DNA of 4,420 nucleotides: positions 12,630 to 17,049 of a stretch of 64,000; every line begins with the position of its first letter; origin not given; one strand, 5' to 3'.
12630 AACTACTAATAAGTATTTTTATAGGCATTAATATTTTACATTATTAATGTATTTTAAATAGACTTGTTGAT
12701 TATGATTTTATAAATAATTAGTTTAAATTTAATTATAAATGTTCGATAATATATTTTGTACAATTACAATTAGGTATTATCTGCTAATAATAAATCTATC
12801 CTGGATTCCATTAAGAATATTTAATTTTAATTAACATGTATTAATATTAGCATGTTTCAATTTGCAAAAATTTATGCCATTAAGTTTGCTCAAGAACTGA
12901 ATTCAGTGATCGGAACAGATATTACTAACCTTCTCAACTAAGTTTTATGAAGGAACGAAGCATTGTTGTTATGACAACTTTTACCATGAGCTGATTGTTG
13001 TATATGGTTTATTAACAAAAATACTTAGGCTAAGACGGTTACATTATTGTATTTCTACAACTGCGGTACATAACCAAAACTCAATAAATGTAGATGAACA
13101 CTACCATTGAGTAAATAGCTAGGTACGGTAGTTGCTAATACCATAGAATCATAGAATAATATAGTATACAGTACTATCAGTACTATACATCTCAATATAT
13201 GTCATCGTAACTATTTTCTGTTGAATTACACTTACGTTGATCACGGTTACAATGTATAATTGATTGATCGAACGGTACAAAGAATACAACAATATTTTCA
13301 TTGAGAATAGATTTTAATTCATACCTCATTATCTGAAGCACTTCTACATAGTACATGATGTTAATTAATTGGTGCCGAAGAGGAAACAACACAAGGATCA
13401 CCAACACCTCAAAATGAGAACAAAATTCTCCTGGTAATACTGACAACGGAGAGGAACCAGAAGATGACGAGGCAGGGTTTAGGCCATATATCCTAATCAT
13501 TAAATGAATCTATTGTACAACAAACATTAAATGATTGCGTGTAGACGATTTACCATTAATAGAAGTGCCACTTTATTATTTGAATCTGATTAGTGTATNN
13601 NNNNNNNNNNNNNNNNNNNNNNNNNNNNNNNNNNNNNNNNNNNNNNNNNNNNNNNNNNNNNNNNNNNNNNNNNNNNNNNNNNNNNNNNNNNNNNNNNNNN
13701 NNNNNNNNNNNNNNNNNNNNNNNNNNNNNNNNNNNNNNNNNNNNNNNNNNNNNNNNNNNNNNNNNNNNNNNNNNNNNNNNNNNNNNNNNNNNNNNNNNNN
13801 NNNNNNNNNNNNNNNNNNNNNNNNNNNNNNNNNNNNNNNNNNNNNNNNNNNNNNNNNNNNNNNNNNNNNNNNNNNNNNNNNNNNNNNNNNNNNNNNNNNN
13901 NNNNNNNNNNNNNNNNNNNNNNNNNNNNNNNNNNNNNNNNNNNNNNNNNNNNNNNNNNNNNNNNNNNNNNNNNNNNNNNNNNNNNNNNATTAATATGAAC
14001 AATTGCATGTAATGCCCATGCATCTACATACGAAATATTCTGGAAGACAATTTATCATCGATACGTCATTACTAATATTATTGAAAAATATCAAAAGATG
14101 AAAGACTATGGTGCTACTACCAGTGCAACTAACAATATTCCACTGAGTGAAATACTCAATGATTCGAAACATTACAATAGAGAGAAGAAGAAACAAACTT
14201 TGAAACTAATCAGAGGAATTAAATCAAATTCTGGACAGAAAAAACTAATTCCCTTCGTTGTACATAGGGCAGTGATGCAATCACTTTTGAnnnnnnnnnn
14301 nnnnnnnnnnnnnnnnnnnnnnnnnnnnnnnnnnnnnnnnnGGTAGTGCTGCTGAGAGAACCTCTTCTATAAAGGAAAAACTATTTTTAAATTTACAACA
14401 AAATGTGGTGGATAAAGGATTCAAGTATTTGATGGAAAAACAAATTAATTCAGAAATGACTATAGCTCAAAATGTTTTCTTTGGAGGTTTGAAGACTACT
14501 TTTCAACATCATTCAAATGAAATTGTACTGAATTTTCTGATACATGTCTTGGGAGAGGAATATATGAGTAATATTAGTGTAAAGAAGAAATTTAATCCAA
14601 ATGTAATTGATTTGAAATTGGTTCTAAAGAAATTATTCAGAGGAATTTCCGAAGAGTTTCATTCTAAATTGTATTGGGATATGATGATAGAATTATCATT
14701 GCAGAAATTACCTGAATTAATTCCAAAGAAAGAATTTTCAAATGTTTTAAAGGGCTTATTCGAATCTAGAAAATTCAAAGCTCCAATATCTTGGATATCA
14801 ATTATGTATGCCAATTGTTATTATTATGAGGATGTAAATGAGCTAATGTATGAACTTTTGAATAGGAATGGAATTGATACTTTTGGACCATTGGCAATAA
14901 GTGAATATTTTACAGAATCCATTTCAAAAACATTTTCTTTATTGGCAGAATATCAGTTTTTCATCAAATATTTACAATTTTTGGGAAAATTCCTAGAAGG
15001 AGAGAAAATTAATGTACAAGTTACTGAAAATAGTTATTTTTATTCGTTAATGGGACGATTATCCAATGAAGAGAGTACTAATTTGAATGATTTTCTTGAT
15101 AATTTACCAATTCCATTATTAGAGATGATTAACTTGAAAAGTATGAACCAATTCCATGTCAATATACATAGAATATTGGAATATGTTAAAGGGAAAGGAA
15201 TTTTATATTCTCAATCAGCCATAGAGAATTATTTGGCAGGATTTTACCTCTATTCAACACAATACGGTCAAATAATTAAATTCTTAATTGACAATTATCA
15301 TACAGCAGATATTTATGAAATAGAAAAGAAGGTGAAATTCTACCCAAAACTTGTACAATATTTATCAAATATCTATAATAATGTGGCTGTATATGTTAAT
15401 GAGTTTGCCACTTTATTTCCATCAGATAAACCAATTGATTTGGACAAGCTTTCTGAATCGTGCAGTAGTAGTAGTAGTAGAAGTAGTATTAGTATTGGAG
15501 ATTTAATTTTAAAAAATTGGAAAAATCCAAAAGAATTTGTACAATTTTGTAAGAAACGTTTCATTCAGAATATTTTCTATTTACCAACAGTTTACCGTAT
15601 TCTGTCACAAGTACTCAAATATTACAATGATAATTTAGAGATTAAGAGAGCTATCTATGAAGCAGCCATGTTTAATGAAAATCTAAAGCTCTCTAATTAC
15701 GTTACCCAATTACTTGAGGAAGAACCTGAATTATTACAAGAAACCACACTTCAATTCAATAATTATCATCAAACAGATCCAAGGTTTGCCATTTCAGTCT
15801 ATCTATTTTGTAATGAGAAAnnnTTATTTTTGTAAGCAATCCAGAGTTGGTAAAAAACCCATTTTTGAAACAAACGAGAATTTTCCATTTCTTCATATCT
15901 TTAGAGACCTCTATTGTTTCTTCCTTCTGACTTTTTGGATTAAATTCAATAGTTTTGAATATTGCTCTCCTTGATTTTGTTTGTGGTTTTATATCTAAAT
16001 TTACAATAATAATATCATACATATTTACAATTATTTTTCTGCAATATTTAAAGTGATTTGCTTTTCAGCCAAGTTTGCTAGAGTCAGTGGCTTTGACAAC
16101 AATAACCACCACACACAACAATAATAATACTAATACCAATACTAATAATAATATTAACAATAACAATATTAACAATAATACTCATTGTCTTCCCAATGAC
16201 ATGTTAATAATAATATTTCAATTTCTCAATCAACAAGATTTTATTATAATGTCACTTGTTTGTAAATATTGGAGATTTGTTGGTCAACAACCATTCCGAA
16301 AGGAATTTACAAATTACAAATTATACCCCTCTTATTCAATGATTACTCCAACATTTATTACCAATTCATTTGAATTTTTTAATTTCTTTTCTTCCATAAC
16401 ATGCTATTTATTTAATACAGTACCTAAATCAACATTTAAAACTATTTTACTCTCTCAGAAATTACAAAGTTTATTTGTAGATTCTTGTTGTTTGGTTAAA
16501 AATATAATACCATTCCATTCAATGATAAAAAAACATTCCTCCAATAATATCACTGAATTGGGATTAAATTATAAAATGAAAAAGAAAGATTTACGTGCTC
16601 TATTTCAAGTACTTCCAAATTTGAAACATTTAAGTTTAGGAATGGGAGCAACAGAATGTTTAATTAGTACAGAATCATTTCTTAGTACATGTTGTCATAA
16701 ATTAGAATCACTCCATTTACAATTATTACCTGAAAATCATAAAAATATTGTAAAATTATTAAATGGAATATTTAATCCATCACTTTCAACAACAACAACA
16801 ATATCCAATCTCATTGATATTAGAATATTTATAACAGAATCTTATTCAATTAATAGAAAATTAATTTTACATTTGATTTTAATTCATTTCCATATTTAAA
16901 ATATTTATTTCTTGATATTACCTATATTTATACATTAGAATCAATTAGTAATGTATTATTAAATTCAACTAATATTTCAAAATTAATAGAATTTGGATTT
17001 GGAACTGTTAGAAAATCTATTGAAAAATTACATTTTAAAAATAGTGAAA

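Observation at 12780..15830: Compositionally atypical island flanked by assembly gaps, with a duplicated TTC38 fragment and a 22-bp frameshifting tandem duplication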

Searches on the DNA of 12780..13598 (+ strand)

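Call 61: search_dna_similar(query=window:12780-13598:+, collection=plasmids, mode=distant, max_rows=5)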
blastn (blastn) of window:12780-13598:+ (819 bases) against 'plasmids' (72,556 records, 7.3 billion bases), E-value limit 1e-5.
No match.

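Call 62: search_dna_similar(query=window:12780-13598:+, collection=ecoli_genomes, mode=distant, max_rows=5)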
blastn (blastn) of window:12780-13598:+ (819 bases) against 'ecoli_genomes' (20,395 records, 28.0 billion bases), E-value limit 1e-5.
No match.

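Call 63: search_dna_similar(query=window:12780-13598:+, collection=phages, mode=distant, max_rows=5)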
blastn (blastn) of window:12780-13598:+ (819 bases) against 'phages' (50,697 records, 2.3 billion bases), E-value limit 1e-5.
No match.

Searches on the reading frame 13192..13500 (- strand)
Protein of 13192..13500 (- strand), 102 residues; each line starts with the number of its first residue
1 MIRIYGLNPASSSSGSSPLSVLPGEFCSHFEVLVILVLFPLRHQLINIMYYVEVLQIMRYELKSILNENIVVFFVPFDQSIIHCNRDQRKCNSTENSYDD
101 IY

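Call 7: search_protein_families(library=pfam, proteins=[window:13192-13500:-], max_evalue=0.01)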
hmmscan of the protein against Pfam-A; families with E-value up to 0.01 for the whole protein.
window:13192-13500:- (102 aa): 0 families

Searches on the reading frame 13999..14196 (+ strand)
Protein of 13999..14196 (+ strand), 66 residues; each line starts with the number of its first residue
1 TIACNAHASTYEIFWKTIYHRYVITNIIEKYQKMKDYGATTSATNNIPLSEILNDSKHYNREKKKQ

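Call 56: search_protein_families(library=pfam, max_evalue=10, proteins=[window:13999-14196:+])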
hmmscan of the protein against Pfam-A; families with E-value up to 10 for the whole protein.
seq(66 aa): 0 families

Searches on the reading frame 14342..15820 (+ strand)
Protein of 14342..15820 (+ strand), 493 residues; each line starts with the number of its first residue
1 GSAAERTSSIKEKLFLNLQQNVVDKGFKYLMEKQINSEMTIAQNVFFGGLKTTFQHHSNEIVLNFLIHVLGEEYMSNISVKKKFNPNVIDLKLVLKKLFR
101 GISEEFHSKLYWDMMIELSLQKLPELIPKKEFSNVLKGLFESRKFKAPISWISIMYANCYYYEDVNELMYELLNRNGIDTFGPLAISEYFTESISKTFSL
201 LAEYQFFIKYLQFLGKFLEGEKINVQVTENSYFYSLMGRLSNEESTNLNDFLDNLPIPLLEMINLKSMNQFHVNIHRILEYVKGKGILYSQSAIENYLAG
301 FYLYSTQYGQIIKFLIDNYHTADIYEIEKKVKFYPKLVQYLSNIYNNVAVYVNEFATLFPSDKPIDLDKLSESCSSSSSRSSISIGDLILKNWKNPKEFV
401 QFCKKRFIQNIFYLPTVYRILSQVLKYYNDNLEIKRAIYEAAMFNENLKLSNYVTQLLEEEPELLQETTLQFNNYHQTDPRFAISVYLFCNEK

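Call 19: search_protein_representatives(protein=window:14342-15820:+)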
Query: 493 residues. Proteins with E-value up to 0.001 (for the whole library): 5; up to 1e-10: 5; up to 1e-30: 2. The best 5 are listed.
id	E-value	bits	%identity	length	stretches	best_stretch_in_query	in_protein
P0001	1.4e-297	1003.0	100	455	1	39-493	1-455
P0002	3.9e-36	141.1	31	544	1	20-412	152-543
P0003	2.0e-19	86.0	26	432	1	61-491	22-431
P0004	2.2e-15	72.7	24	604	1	17-491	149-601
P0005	2.7e-13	65.8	26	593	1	22-491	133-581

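Call 20: list_cluster_members(proteins=[P0002, P0003, P0004, P0005])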
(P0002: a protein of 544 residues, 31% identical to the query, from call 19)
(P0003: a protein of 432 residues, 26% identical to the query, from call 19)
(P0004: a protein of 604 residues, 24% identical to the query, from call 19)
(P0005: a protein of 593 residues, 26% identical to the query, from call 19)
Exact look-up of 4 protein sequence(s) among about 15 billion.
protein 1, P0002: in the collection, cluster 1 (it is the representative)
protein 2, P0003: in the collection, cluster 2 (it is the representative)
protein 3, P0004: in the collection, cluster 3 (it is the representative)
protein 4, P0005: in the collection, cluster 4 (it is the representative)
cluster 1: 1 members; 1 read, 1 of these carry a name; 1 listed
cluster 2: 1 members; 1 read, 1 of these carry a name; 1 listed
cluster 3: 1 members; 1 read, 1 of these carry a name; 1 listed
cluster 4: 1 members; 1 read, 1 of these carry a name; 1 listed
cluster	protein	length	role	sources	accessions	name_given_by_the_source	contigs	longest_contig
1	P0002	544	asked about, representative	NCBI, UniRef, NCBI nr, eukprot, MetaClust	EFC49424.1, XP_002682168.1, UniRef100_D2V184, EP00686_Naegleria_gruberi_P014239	Hypothetical protein NAEGRDRAFT_62794 [Naegleria gruberi] | F-box domain-containing protein n=1 Tax=Naegleria gruberi TaxID=5762 RepID=D2V184_NAEGR | uncharacterized protein NAEGRDRAFT_62794 [Naegleria gruberi]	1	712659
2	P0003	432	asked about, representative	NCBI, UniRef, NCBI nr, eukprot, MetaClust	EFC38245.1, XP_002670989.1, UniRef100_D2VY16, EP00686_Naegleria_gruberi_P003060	predicted protein [Naegleria gruberi] | Predicted protein n=1 Tax=Naegleria gruberi TaxID=5762 RepID=D2VY16_NAEGR | uncharacterized protein NAEGRDRAFT_53152 [Naegleria gruberi]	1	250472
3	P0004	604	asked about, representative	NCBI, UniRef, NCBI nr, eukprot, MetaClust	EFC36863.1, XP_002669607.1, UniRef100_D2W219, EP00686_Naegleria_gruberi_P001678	predicted protein [Naegleria gruberi] | Predicted protein n=1 Tax=Naegleria gruberi TaxID=5762 RepID=D2W219_NAEGR | uncharacterized protein NAEGRDRAFT_75429 [Naegleria gruberi]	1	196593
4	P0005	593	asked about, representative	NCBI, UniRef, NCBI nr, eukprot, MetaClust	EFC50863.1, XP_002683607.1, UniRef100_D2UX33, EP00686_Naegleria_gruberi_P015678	predicted protein [Naegleria gruberi] | Predicted protein n=1 Tax=Naegleria gruberi TaxID=5762 RepID=D2UX33_NAEGR | uncharacterized protein NAEGRDRAFT_61619 [Naegleria gruberi]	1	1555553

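Call 29: search_protein_families(library=ncbifam, max_evalue=0.01, proteins=[window:14342-15820:+])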
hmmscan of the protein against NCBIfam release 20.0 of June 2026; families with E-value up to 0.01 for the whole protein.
window:14342-15820:+ (493 aa): 0 families

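Call 39: search_protein_families(library=pfam, max_evalue=0.1, proteins=[P0002, P0003, P0004, P0005])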
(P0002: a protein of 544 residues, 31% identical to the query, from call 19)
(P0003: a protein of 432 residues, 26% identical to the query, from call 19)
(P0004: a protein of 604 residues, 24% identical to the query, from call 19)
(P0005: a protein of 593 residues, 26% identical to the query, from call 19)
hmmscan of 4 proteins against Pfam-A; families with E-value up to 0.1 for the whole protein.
P0002 (544 aa): 3 families
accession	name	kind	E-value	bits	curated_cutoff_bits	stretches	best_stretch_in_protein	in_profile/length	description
PF12937.12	F-box-like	-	0.00014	22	24.3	1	12-46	12-46/47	F-box-like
PF00646.38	F-box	-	0.0029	17.9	20.5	1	2-34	2-34/43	F-box domain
PF15887.11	Peptidase_Mx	-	0.087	12.7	27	0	42-118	157-228/236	Putative zinc-binding metallo-peptidase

P0003 (432 aa): 1 family
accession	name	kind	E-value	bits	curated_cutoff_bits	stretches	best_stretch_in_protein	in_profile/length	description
PF01801.21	Cytomega_gL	-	0.012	15.5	25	1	284-368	54-138/211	Cytomegalovirus glycoprotein L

P0004 (604 aa): 2 families
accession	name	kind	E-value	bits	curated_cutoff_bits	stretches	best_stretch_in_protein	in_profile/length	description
PF00646.38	F-box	-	3e-05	24.2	20.5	1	2-34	2-34/43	F-box domain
PF12937.12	F-box-like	-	5.7e-05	23.2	24.3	1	9-43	9-43/47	F-box-like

P0005 (593 aa): 0 families

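Call 41: predict_structure(alignment_id=A2)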
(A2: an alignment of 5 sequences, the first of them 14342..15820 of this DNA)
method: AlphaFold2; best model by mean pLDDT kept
length: 493 residues; sequences in the alignment: 5
mean_pLDDT: 70.9   pTM: 0.53
mean pLDDT of the five models: 70.9, 70.8, 66.5, 66.0, 64.8
residues with pLDDT >= 90: 22; 70-90: 259; 50-70: 161; < 50: 51
segments of 3 or more residues with pLDDT < 50: 1-8, 100-107, 179-198, 375-383
pLDDT, mean of each block of 10 residues (from residue 1): 38 51 65 65 61 71 81 78 59 55 53 82 83 85 68 68 69 62 40 50 71 64 60 75 75 74 71 81 88 85 65 88 84 78 70 81 78 49 53 68 77 73 66 81 81 92 90 84 89 71
secondary structure, 60 per line:
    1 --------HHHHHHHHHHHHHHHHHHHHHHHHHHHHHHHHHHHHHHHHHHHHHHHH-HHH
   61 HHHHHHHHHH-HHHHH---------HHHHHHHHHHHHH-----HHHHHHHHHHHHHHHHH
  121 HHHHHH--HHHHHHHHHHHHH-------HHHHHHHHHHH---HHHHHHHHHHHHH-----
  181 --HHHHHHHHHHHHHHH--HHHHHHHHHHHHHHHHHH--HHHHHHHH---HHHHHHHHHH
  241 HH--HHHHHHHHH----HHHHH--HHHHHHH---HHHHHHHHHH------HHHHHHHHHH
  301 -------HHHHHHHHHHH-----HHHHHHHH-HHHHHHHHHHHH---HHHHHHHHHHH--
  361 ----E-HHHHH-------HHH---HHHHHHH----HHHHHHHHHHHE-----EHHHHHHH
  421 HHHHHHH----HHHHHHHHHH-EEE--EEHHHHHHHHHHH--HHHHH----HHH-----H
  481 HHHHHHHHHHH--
elements in order: H9-56 H58-70 H72-76 H86-98 H104-126 H129-141 H149-159 H163-175 H183-197 H200-217 H220-227 H231-242 H245-253 H258-262 H265-271 H275-284 H291-300 H308-318 H324-331 H333-344 H348-358 H367-371 H385-391 H396-406 H414-427 H432-441 E443-445 H450-460 H463-467 H480-491

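Call 43: fold_search(model_id=the predicted structure, library=pdb)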
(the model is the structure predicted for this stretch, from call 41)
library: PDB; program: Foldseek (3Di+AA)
matches with E <= 10: 524; with E <= 0.001: 0
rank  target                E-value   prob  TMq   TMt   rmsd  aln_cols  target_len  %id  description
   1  8r09_N                3.1e-02  0.57  0.16  0.11  36.9       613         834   10  Cryo-EM structure of the cross-exon pre-B+5'ss+ATPgammaS complex (released 2024-05-22)
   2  8qxd_N                4.0e-02  0.38  0.14  0.10  38.4       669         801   11  Cryo-EM structure of the cross-exon pre-B complex (released 2024-05-22)
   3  8r0a_N                6.0e-02  0.25  0.12  0.10  38.0       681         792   11  Cryo-EM structure of the cross-exon pre-B+5'ss complex (released 2024-05-22)
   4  8a22_AL               7.4e-02  0.44  0.15  0.18  21.3       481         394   12  Structure of the mitochondrial ribosome from Polytomella magna (released 2022-11-16)
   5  7qfw_A                7.7e-02  0.84  0.26  0.18  23.4       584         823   11  S.c. Condensin peripheral Ycg1 subcomplex bound to DNA (released 2022-06-15)
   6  8gel_A                8.0e-02  0.08  0.07  0.07  28.2       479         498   11  Cryo-EM structure of synthetic tetrameric building block sC4 (released 2024-03-13)
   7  6qw6_5J               9.4e-02  0.28  0.14  0.10  37.6       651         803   11  Structure of the human U5.U4/U6 tri-snRNP at 2.9A resolution. (released 2019-04-17)
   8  8fnc_8                9.8e-02  0.54  0.17  0.17  18.1       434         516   10  Cryo-EM structure of RNase-treated RESC-C in trypanosomal RNA editing (released 2023-07-19)
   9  8ro2_J                1.3e-01  0.41  0.19  0.17  17.8       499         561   14  Integrative Structure of the human intron lariat Spliceosome (ILS'') (released 2024-09-18)
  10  5w0w_G                1.8e-01  0.60  0.24  0.22  13.4       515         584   12  Crystal structure of Protein Phosphatase 2A bound to TIPRL (released 2018-01-17)
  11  7q2y_D                1.8e-01  0.41  0.22  0.15  16.4       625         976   12  Cryo-EM structure of clamped S.cerevisiae condensin-DNA complex (form II) (released 2022-03-23)
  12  6bvv_A                1.8e-01  0.33  0.16  0.18  17.1       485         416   11  Nipah virus W protein C-terminus in complex with Importin alpha 3 (released 2018-07-04)
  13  8qpe_N                1.8e-01  0.23  0.16  0.11  37.1       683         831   10  Cryo-EM Structure of Pre-B-like Complex (core part) (released 2024-05-22)
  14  8bbe_D                2.0e-01  0.28  0.14  0.12  22.1       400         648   13  Structure of the IFT-A complex; IFT-A2 module (released 2022-12-21)
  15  8fni_8                2.1e-01  0.44  0.19  0.18  20.1       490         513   11  Cryo-EM structure of RNase-treated RESC-B in trypanosomal RNA editing (released 2023-07-19)
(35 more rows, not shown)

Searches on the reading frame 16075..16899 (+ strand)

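Call 7: search_protein_families(library=pfam, proteins=[window:16075-16899:+], max_evalue=0.01)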
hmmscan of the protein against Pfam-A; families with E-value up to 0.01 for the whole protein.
window:16075-16899:+ (274 aa): 2 families
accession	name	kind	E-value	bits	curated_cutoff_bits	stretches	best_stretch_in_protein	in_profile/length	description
PF12937.12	F-box-like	-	1.5e-07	31.5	24.3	1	38-69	3-34/47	F-box-like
PF00646.38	F-box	-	5.9e-07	29.6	20.5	1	38-68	3-33/43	F-box domain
